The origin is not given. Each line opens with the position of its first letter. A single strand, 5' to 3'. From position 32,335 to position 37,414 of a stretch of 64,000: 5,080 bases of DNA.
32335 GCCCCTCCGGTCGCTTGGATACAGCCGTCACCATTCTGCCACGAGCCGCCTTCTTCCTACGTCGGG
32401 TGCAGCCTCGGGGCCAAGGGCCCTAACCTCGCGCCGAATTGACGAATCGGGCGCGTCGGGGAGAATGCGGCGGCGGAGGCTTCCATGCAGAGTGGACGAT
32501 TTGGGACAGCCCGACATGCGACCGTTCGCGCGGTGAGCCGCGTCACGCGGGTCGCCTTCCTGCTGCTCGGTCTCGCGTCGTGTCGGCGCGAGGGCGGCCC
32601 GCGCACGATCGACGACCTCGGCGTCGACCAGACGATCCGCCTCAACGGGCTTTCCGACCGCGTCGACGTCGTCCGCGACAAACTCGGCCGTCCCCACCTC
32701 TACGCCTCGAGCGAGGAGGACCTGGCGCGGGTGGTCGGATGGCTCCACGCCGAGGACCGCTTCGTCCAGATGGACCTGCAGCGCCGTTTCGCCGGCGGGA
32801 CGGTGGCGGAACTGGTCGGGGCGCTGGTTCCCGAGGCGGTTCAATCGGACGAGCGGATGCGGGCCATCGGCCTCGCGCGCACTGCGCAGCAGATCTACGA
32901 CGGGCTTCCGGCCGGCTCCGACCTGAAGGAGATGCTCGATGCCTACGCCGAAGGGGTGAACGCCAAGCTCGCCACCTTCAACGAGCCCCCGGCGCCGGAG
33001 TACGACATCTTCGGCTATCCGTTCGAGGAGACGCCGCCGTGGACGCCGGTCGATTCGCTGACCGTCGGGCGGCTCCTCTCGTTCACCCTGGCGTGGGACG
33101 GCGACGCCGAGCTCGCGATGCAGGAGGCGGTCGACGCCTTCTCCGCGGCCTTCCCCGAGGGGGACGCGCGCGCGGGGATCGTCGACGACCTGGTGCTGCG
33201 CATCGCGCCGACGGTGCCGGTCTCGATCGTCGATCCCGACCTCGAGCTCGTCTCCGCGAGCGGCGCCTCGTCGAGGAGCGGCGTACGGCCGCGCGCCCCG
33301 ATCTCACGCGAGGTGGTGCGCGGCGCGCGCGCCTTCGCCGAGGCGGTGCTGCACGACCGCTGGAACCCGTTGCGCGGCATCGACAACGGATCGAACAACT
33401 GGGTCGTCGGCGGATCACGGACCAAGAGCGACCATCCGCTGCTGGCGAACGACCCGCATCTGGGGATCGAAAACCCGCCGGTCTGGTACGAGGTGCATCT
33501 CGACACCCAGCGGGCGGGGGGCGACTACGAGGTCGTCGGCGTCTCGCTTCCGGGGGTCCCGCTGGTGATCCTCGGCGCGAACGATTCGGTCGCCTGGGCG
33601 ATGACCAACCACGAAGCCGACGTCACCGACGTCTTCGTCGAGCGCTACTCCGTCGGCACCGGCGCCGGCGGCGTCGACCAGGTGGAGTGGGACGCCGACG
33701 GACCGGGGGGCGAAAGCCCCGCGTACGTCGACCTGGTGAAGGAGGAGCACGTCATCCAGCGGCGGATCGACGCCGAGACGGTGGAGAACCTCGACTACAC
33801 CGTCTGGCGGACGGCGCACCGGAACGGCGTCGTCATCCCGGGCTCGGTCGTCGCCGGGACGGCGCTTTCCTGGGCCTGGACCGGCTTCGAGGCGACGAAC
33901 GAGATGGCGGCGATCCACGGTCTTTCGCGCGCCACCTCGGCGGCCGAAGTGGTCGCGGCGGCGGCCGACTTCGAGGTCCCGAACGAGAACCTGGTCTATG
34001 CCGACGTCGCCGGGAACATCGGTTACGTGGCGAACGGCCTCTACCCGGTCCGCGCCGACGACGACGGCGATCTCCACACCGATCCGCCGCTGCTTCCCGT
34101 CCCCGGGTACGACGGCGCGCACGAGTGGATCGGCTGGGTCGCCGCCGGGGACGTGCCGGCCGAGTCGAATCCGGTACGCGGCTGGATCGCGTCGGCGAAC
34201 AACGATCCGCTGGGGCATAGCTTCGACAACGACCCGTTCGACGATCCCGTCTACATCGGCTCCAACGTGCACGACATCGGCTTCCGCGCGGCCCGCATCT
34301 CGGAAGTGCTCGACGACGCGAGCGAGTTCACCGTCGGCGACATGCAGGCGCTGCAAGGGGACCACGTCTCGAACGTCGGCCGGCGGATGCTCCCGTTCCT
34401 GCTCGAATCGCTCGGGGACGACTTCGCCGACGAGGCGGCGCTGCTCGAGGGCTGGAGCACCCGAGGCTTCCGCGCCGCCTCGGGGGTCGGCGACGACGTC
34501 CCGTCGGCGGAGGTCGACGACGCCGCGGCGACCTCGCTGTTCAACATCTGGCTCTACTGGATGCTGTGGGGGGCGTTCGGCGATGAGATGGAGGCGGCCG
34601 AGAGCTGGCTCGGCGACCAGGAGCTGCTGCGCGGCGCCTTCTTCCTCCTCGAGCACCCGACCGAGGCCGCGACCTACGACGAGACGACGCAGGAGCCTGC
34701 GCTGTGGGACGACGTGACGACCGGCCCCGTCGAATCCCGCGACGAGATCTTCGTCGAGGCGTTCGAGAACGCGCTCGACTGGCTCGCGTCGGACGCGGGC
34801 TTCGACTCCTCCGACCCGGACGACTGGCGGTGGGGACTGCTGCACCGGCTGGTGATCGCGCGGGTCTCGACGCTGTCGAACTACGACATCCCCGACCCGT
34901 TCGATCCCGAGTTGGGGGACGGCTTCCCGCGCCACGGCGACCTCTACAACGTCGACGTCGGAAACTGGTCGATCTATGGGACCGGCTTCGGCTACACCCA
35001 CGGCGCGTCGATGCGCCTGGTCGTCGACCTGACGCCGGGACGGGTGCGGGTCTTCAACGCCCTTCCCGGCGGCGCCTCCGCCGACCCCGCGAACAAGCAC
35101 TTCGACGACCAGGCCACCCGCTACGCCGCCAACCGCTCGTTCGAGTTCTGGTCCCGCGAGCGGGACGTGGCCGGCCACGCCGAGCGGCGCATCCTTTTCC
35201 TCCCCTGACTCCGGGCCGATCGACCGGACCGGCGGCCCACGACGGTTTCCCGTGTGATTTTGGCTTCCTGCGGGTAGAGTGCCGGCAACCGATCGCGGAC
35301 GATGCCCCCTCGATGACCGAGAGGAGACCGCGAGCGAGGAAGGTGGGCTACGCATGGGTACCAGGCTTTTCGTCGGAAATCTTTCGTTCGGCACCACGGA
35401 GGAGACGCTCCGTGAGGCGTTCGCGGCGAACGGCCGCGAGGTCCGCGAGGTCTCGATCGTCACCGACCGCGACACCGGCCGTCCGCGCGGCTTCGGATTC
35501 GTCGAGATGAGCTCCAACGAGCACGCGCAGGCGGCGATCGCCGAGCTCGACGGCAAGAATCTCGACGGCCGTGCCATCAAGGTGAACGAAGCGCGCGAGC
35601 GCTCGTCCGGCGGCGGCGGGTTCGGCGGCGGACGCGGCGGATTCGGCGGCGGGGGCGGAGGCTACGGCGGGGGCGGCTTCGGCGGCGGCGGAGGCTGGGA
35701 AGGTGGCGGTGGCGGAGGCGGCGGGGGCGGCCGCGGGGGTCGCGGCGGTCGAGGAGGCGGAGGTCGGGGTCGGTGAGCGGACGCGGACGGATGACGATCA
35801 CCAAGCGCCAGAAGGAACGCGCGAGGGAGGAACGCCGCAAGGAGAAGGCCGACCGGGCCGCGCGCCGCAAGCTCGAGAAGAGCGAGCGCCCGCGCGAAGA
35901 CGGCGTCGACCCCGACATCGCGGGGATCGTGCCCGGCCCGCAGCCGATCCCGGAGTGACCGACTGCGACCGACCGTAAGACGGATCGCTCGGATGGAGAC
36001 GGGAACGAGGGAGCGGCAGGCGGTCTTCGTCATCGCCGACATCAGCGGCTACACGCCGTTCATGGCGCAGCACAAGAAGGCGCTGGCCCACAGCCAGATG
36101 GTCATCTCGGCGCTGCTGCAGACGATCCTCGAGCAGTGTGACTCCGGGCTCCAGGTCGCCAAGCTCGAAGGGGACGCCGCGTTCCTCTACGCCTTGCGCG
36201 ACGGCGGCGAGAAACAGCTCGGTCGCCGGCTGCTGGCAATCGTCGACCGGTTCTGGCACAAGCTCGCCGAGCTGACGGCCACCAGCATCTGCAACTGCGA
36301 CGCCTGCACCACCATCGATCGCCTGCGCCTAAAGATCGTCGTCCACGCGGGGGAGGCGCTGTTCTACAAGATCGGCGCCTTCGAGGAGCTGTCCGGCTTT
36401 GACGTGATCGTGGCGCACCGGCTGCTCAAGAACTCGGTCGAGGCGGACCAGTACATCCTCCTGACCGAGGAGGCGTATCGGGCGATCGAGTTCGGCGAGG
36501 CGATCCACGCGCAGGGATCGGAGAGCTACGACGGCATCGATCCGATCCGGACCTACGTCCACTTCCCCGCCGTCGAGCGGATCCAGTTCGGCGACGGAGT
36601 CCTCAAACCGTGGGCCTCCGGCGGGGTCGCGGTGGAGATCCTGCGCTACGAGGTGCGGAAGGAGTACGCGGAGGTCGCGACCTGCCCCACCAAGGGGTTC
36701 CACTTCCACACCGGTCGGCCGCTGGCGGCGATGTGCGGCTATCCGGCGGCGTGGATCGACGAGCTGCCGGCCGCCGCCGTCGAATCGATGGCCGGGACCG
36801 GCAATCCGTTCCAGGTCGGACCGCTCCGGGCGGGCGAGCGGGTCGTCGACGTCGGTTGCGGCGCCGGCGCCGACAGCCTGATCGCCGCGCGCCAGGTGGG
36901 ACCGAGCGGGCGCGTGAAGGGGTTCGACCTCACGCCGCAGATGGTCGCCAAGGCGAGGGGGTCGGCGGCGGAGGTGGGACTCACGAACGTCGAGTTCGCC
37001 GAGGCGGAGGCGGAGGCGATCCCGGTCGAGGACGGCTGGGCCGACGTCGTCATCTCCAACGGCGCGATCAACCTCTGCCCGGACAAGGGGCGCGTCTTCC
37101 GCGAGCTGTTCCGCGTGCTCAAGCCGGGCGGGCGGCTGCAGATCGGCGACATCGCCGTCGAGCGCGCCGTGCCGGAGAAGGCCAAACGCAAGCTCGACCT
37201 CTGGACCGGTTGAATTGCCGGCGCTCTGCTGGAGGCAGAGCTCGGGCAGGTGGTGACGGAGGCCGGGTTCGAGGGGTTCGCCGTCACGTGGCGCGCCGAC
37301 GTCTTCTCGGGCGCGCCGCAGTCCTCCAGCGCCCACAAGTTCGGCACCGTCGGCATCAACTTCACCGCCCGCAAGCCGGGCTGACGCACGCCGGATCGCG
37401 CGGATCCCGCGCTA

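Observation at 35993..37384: Candidate selenoprotein: ArsM-like methyltransferase with an in-frame UGA at the conserved arsenic-binding Cys, followed by a SECIS-like hairpin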

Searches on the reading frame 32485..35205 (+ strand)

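Call 42: search_protein_families(library=pfam, proteins=[window:32485-35205:+], max_evalue=0.001)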
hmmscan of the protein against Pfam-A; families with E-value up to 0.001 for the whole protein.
window:32485-35205:+ (907 aa): 1 family
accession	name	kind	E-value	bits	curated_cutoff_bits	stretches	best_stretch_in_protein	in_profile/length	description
PF01804.23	Penicil_amidase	-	2.3e-164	549.5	21.3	1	60-895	2-673/675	Penicillin amidase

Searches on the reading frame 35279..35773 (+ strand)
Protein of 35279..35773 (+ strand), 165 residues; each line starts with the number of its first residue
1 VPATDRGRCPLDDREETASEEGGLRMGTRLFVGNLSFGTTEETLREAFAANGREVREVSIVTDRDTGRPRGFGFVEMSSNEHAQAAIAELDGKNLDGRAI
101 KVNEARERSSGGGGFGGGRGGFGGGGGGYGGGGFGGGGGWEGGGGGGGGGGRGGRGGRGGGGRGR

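Call 42: search_protein_families(library=pfam, proteins=[window:35279-35773:+], max_evalue=0.001)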
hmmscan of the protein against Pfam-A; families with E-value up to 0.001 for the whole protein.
window:35279-35773:+ (165 aa): 1 family
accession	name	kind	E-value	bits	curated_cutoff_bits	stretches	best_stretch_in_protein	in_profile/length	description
PF00076.28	RRM_1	-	4.1e-21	75.1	20.7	1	30-101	1-70/70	RNA recognition motif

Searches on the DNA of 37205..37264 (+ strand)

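Call 84: build_rna_model(alignment_id=A2, structure=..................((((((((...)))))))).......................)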
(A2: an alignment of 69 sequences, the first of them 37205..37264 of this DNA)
Model R1 built from alignment A2 (69 sequences, 60 columns); structure: as given.
model positions 60; base pairs 8; branch points 0; effective number of sequences 5.83; information 0.931 bits per position. Calibrated on 0.2 Mb of random sequence (short: E-values are rough).
structure used (alignment columns):
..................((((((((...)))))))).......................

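Call 85: search_with_rna_model(model_id=R1, sources=[window, L001, L002, L003, L004, L005, L006, L007, L008, L009, L010, L011, L012, L013, L014, L015, L016, L017, L018, L019, L020, L021, L022, L023, L024, L025, L026, L027, L028, L029, L030, L031, L032, L033, L034, L035, L036, L037, L038, L039, L040, L041, L042, L043, L044, L045, L046, L047, L048, L049, L050, L051, L052, L053, L054, L055, L056, L057, L058, L059, L060, L061, L062, L063, L064, L065, L066, L067, L068, L069, L070, L071, L072, L073, L074, L075, L076, L077, L078, L079], max_evalue=1)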
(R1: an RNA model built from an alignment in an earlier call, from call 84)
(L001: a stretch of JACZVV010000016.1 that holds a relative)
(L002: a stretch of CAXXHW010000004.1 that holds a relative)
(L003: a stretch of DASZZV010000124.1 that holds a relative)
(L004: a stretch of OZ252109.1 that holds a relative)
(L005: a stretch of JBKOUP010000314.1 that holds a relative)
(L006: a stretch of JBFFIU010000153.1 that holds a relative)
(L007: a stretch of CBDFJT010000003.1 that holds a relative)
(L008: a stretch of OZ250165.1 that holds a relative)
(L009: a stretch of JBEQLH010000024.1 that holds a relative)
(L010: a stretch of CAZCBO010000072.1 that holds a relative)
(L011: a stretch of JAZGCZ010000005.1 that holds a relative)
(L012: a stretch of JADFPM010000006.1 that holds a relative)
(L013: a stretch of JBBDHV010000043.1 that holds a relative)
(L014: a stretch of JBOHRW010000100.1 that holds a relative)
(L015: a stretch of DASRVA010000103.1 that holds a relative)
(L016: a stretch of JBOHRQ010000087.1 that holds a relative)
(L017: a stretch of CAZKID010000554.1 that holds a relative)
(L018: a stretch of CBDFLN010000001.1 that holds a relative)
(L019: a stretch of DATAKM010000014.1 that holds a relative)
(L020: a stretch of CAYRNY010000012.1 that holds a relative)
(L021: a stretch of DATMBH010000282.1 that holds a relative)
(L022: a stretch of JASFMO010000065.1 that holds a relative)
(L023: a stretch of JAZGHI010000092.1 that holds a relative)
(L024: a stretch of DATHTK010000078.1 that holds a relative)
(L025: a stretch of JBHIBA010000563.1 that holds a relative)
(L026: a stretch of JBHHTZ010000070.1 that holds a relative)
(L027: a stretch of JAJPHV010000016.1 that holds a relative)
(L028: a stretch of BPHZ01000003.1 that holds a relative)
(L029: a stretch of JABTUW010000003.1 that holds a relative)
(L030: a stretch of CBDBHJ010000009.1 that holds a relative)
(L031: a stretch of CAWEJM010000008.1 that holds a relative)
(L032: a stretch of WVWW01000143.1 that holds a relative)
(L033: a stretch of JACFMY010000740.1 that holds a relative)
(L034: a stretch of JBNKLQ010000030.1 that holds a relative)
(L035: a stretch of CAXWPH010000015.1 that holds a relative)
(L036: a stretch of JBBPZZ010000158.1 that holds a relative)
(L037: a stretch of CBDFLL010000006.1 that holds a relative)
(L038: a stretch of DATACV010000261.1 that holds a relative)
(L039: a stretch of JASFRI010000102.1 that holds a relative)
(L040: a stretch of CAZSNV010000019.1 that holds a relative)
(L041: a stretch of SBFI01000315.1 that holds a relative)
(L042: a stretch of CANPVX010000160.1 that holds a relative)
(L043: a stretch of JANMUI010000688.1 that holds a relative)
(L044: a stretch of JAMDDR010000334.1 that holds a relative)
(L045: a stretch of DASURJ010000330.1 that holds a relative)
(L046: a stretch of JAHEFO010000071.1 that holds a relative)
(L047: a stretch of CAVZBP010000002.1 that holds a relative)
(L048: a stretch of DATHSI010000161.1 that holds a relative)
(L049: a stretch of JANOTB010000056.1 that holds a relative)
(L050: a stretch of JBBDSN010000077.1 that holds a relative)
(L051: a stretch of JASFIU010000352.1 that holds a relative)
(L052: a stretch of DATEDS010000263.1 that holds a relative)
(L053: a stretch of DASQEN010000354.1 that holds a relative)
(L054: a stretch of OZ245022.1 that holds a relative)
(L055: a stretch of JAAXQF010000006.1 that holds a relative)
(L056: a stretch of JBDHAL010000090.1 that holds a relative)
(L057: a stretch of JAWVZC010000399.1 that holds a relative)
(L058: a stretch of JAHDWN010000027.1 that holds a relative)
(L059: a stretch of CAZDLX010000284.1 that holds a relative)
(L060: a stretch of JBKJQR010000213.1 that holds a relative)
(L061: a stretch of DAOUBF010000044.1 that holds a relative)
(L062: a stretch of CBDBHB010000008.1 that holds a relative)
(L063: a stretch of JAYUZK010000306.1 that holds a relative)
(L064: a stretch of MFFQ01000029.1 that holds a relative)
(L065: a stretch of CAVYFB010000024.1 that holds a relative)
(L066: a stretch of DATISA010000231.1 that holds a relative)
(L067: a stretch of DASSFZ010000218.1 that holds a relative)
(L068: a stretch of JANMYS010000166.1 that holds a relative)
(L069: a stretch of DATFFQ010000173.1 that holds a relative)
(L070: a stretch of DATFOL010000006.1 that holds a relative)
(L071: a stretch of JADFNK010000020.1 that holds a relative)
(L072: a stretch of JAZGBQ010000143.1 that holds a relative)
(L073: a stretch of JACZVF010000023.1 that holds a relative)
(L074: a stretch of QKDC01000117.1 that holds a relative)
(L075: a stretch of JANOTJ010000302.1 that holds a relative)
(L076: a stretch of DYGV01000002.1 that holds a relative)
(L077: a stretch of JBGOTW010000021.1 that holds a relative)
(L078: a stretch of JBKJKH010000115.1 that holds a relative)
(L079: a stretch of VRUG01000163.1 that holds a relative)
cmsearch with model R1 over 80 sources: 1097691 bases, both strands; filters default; matches with E-value up to 1: 84.
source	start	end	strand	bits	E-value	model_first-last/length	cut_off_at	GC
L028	10574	10633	+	84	9.8e-17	1-60/60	no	0.7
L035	10580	10639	+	83.5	1.3e-16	1-60/60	no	0.72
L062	10580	10639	+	83.5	1.3e-16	1-60/60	no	0.67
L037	10580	10639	+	83.5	1.3e-16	1-60/60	no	0.67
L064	10580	10639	+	83.2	1.5e-16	1-60/60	no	0.63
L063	3422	3481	+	82.9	1.8e-16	1-60/60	no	0.67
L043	6218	6277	+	82.5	2.3e-16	1-60/60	no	0.65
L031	10580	10639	+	82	2.9e-16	1-60/60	no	0.65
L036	6535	6594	+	81.7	3.4e-16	1-60/60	no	0.7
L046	1691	1750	+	81.7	3.5e-16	1-60/60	no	0.68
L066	4799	4858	+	81.6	3.7e-16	1-60/60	no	0.67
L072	1954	2013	+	81.4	4.1e-16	1-60/60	no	0.65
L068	2191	2250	+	81.3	4.3e-16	1-60/60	no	0.68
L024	10682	10741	+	81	4.9e-16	1-60/60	no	0.7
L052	10574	10633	+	80.4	6.7e-16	1-60/60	no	0.68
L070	2253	2312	+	79.7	9.8e-16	1-60/60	no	0.67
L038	4439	4498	+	79.7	9.9e-16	1-60/60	no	0.7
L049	2714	2773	+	79.6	1.1e-15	1-60/60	no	0.68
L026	9218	9277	+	79.4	1.1e-15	1-60/60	no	0.62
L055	5738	5797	+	79.3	1.2e-15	1-60/60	no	0.62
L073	5019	5078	+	79.2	1.3e-15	1-60/60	no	0.65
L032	5184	5243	+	77.9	2.6e-15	1-60/60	no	0.7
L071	10649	10708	+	77.6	3.1e-15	1-60/60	no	0.67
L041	3958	4017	+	77.5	3.3e-15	1-60/60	no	0.67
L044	3284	3343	+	77.4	3.4e-15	1-60/60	no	0.63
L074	10604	10663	+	77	4.2e-15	1-60/60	no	0.68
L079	1769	1828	+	75.9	7.5e-15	1-60/60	no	0.63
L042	1552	1611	+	75.8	8e-15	1-60/60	no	0.68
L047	10583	10642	+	75.7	8.6e-15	1-60/60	no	0.68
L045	4934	4993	+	74.6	1.6e-14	1-60/60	no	0.65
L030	10580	10639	+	74.5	1.6e-14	1-60/60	no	0.68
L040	10583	10642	+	74.4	1.7e-14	1-60/60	no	0.65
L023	1906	1965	+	74.2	1.9e-14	1-60/60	no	0.65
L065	10565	10624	+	73.8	2.3e-14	1-60/60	no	0.62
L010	5629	5688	+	73.1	3.5e-14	1-60/60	no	0.7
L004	11219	11278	+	72.9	3.7e-14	1-60/60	no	0.7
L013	11204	11263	+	72.9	3.8e-14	1-60/60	no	0.68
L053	5968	6027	+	72.6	4.4e-14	1-60/60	no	0.68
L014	3403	3462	+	72.3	5.2e-14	1-60/60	no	0.62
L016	6823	6882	+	72.3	5.3e-14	1-60/60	no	0.68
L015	1476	1535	+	72.1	5.8e-14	1-60/60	no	0.63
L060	2658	2717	+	72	6e-14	1-60/60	no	0.67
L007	12076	12135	+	72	6.1e-14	1-60/60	no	0.63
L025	520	579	+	71.8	6.9e-14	1-60/60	no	0.72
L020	10583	10642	+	71.8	6.9e-14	1-60/60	no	0.58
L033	1329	1388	+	71.6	7.5e-14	1-60/60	no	0.6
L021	2631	2690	+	70.6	1.3e-13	1-60/60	no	0.65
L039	6743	6802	+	69.6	2.2e-13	1-60/60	no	0.68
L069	2584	2643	+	69.5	2.3e-13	1-60/60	no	0.72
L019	10604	10663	+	69.4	2.4e-13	1-60/60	no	0.58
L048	1664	1723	+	68.6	3.8e-13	1-60/60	no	0.62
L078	10583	10642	+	68.4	4.3e-13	1-60/60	no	0.63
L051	4305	4364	+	68.3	4.3e-13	1-60/60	no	0.53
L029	565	624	+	68.1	4.9e-13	1-60/60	no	0.58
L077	10574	10633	+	67.3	7.5e-13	1-60/60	no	0.62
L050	10580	10639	+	66.7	1.1e-12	1-60/60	no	0.67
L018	10613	10672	+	66.5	1.2e-12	1-60/60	no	0.62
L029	10565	10624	+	65.9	1.5e-12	1-60/60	no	0.6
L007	11222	11281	+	65.6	1.9e-12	1-60/60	no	0.68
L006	2980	3039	+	65.6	1.9e-12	1-60/60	no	0.6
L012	8619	8678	+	64.7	3e-12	1-60/60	no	0.58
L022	5704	5763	+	63.4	6.1e-12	1-60/60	no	0.68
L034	10565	10624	+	62.5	9.6e-12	1-60/60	no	0.53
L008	11204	11263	+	62.3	1.1e-11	1-60/60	no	0.65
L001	11210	11269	+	62.2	1.1e-11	1-60/60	no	0.6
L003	11216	11275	+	62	1.3e-11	1-60/60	no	0.65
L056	8320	8379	+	60.1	3.5e-11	1-60/60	no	0.65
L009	11225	11284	+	59.6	4.6e-11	1-60/60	no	0.52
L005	5536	5595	+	56.4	2.5e-10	1-60/60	no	0.68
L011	1491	1550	+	55.9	3.4e-10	1-60/60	no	0.57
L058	10583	10642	+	38.6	3.5e-06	1-60/60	no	0.6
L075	729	788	+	37.2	7.4e-06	1-60/60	no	0.72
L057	2398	2457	+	34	3.9e-05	1-60/60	no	0.67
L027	8711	8770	+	32.6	8.5e-05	1-60/60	no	0.55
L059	925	984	+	29.7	0.0004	1-60/60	no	0.72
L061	10574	10633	+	26.9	0.0018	1-60/60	no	0.65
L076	10574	10633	+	26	0.0029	1-60/60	no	0.57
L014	5489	5537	-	23.6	0.011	1-60/60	no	0.67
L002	11210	11257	+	23.3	0.012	1-60/60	no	0.6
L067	7775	7834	+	22.7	0.016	1-60/60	no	0.62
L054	10616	10675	+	21.1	0.04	1-60/60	no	0.58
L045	630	689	+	19.6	0.088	1-60/60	no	0.73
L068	7023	7051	-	17.7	0.25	1-60/60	no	0.83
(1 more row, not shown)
